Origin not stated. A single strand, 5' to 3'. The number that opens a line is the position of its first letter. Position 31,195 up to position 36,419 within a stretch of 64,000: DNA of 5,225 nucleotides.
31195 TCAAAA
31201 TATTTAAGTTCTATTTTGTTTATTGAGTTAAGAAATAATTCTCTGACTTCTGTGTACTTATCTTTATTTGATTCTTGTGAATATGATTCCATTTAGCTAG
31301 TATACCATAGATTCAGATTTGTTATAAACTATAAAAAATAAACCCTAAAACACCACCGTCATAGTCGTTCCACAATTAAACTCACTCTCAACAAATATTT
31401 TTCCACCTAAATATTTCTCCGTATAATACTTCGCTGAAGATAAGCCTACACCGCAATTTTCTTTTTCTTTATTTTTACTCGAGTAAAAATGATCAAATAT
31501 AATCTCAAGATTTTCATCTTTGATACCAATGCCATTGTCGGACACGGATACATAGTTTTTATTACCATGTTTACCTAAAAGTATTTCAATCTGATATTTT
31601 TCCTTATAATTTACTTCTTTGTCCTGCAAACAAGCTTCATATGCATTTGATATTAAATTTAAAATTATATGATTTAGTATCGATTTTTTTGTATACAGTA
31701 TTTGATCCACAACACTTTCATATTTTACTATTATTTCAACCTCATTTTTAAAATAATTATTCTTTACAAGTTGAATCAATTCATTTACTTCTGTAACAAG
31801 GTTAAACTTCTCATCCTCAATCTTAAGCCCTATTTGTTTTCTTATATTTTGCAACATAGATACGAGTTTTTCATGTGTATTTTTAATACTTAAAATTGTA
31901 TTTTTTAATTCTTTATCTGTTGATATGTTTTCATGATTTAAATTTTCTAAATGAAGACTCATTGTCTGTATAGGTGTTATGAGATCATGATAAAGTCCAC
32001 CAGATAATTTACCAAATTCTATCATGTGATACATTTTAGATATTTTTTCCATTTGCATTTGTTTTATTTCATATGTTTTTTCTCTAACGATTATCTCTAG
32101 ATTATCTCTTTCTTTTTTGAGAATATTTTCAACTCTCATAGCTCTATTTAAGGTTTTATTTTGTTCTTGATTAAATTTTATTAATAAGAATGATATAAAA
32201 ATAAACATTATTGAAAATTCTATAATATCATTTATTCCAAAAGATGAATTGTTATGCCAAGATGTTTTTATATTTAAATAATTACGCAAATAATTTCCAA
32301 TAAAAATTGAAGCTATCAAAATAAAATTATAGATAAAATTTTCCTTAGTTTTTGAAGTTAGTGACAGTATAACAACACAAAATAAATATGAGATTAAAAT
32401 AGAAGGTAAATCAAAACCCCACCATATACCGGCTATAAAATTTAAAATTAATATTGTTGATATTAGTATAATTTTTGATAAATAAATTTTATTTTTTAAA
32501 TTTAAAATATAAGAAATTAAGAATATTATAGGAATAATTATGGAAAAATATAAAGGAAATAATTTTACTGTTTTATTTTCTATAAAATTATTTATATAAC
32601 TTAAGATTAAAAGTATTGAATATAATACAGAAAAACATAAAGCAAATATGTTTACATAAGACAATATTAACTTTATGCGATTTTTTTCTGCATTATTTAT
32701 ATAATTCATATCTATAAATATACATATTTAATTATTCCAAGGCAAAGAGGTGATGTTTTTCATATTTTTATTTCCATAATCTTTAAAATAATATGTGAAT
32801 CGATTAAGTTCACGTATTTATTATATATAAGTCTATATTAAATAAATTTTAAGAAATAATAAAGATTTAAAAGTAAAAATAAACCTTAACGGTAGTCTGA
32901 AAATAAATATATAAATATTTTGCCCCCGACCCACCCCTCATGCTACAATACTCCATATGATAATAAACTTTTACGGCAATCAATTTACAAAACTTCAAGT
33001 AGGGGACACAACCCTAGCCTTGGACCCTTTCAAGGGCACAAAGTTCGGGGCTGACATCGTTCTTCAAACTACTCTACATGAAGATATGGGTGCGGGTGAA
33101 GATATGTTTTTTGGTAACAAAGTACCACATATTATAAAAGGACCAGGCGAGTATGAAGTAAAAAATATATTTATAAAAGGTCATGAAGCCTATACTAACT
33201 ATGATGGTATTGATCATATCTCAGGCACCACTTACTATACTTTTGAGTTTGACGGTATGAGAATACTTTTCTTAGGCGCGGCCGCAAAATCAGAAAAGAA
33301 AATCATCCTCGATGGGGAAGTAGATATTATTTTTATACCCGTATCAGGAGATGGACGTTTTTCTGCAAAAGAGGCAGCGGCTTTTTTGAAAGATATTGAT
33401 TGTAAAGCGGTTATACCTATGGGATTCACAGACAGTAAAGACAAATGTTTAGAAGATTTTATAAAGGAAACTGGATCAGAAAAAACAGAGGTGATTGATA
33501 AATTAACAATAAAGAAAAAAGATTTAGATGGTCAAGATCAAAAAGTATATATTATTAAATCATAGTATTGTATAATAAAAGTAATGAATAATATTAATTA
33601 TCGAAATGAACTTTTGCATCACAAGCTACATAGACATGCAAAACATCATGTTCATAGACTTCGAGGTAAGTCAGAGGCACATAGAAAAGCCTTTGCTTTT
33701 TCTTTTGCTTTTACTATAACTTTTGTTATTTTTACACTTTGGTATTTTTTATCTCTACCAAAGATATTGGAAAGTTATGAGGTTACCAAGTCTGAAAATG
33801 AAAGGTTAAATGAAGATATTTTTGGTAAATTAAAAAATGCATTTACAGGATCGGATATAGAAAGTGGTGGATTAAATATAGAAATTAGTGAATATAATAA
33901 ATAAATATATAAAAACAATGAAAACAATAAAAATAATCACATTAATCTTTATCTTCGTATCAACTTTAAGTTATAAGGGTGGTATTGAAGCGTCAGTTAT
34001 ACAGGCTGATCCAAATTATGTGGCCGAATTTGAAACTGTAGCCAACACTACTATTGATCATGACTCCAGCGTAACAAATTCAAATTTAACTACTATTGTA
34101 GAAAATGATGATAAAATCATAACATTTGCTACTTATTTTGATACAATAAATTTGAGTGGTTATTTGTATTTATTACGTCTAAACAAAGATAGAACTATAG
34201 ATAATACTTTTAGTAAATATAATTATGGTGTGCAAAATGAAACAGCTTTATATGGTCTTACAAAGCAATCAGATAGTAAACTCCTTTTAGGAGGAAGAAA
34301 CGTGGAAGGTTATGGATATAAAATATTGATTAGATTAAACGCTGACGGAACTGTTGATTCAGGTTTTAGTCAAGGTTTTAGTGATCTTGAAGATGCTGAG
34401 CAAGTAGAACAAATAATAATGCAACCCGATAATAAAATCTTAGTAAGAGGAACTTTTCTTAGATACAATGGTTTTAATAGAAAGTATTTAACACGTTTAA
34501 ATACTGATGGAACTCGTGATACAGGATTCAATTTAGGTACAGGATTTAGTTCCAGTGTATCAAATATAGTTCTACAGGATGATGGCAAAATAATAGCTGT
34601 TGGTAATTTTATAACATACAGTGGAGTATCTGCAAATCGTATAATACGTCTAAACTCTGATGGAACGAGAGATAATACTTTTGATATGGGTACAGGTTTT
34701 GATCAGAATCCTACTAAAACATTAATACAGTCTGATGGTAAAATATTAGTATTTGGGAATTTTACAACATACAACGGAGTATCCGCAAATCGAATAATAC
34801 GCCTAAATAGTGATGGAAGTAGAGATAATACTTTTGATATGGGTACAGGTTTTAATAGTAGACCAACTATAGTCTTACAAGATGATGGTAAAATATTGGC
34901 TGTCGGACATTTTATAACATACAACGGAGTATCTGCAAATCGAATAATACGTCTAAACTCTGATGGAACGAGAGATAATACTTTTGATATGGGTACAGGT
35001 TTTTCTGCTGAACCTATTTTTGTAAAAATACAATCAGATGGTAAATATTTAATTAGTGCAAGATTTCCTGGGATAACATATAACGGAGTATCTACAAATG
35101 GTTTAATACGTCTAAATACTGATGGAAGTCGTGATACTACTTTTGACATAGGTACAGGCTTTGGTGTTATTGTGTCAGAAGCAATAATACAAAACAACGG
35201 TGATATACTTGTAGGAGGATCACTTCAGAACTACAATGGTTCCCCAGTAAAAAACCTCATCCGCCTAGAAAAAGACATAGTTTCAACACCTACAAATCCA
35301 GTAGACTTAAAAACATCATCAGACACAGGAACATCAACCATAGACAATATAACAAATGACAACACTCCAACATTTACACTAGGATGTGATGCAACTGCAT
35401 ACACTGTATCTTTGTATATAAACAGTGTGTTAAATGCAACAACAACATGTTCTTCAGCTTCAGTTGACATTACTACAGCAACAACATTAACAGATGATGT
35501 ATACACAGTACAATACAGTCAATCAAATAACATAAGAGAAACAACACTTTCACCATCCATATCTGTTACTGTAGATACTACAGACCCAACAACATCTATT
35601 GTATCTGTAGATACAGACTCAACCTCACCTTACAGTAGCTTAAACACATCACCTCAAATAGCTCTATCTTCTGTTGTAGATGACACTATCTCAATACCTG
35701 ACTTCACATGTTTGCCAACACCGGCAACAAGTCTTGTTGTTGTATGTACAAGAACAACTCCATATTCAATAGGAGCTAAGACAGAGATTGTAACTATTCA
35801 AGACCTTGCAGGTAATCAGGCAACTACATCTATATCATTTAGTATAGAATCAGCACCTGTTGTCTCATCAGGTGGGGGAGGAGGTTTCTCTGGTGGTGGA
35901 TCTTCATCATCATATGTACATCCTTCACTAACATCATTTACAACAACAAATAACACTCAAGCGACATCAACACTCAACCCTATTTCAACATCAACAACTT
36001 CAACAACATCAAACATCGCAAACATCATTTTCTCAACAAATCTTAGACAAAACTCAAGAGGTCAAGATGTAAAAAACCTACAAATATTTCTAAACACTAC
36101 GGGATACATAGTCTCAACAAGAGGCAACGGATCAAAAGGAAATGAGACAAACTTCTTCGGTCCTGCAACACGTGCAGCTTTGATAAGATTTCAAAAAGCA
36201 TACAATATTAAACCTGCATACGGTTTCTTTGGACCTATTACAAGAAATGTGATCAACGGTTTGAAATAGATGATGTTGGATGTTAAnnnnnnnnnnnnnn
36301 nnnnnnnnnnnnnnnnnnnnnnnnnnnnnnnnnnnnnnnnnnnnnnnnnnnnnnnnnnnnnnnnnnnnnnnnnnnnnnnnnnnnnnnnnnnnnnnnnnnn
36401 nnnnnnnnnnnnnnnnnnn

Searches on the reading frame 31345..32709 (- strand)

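Call 12: search_protein_families(library=pfam, proteins=[window:31345-32709:-], max_evalue=0.01)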
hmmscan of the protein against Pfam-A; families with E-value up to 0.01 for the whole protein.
window:31345-32709:- (454 aa): 2 families
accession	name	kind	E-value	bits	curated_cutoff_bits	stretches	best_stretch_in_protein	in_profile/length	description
PF02518.31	HATPase_c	-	6.4e-18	65.6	26.4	1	343-453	4-106/111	Histidine kinase-, DNA gyrase B-, and HSP90-like ATPase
PF13589.12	HATPase_c_3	-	4.4e-05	24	25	1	346-423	4-77/137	Histidine kinase-, DNA gyrase B-, and HSP90-like ATPase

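Call 13: search_protein_families(library=ncbifam, proteins=[window:31345-32709:-], max_evalue=0.01)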
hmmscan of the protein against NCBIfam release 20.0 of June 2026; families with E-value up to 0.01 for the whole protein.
window:31345-32709:- (454 aa): 53 families (the best 25 are shown)
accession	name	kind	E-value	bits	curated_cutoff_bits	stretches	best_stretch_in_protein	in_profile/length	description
NF008468.0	PRK11360.1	equivalog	2e-23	82.6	646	1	219-454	383-606/616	two-component system sensor histidine kinase AtoS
NF046044.1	PnpS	equivalog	2.6e-20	72.8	400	1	241-453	179-388/390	two-component system histidine kinase PnpS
NF033092.0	HK_WalK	equivalog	1.7e-16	60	725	1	241-452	381-590/594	cell wall metabolism sensor histidine kinase WalK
NF041735.1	hist_kin_RppB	equivalog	1.2e-15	57.3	400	1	217-452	203-435/438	two-component system sensor histidine kinase RppB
TIGR02966.1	phoR_proteo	equivalog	8.3e-15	54.6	334.2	1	238-454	120-333/333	phosphate regulon sensor histidine kinase PhoR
NF006800.0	PRK09303.1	equivalog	9.5e-15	54.4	342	1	191-450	113-371/383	histidine kinase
NF010076.0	PRK13557.1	subfamily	1.5e-14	53.3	631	1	224-454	155-392/540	histidine kinase famiy protein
NF041947.1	LuxQ_Vibrio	equivalog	2.1e-14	52.4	1200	1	193-452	438-692/843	quorum-sensing autoinducer 2 sensor kinase/phosphatase LuxQ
NF041832.1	near_NosP_CTERM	subfamily_domain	1.6e-13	50.5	400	1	240-452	15-221/370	NahK/ErcS family hybrid sensor histidine kinase/response regulator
NF010411.0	PRK13837.1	equivalog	2.1e-13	49.2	647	1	300-453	518-672/828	two-component system VirA-like sensor kinase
NF008298.1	PRK11086.1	subfamily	2.2e-13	49.5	520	1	318-452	395-521/529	DcuS/MalK family sensor histidine kinase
NF007688.0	PRK10364.1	equivalog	9.8e-13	47.6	479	1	208-452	216-447/460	two-component system sensor histidine kinase ZraS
NF045595.1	HK_scytonemin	equivalog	1.2e-12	47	865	1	239-453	422-632/637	scytonemin biosynthesis sensor histidine kinase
NF052573.1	HisKinEspAMyxo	equivalog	1.7e-12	46.2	1400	1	205-453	358-608/755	serine histidine kinase EspA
NF047874.1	MASE3_PAS_HK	subfamily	3.5e-12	45.9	560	1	241-453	407-622/655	MASE3 domain-containing sensor histidine kinase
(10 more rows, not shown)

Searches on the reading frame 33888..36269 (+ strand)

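Call 12: search_protein_families(library=pfam, proteins=[window:33888-36269:+], max_evalue=0.01)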
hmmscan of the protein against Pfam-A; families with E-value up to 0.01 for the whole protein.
window:33888-36269:+ (793 aa): 3 families
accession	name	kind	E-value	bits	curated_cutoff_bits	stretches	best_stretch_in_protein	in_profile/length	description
PF17164.10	DUF5122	-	1.4e-78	259.3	27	7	281-316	1-36/36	Domain of unknown function (DUF5122) beta-propeller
PF19077.6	Big_13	-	2.1e-10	41.4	27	1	470-564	5-102/102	Bacterial Ig-like domain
PF01471.23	PG_binding_1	-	1.4e-08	35.3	23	1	724-785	1-53/57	Putative peptidoglycan binding domain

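Call 13: search_protein_families(library=ncbifam, proteins=[window:33888-36269:+], max_evalue=0.01)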
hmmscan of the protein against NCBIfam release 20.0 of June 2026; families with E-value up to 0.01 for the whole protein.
window:33888-36269:+ (793 aa): 2 families
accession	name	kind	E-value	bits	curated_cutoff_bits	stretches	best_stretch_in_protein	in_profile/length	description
TIGR02608.1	delta_60_rpt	domain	8.9e-48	160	76.5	6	173-217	3-48/55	delta-60 repeat domain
TIGR03979.1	His_Ser_Rich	equivalog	0.00047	20.2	121.65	1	668-775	76-173/190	His-Xaa-Ser repeat protein HxsA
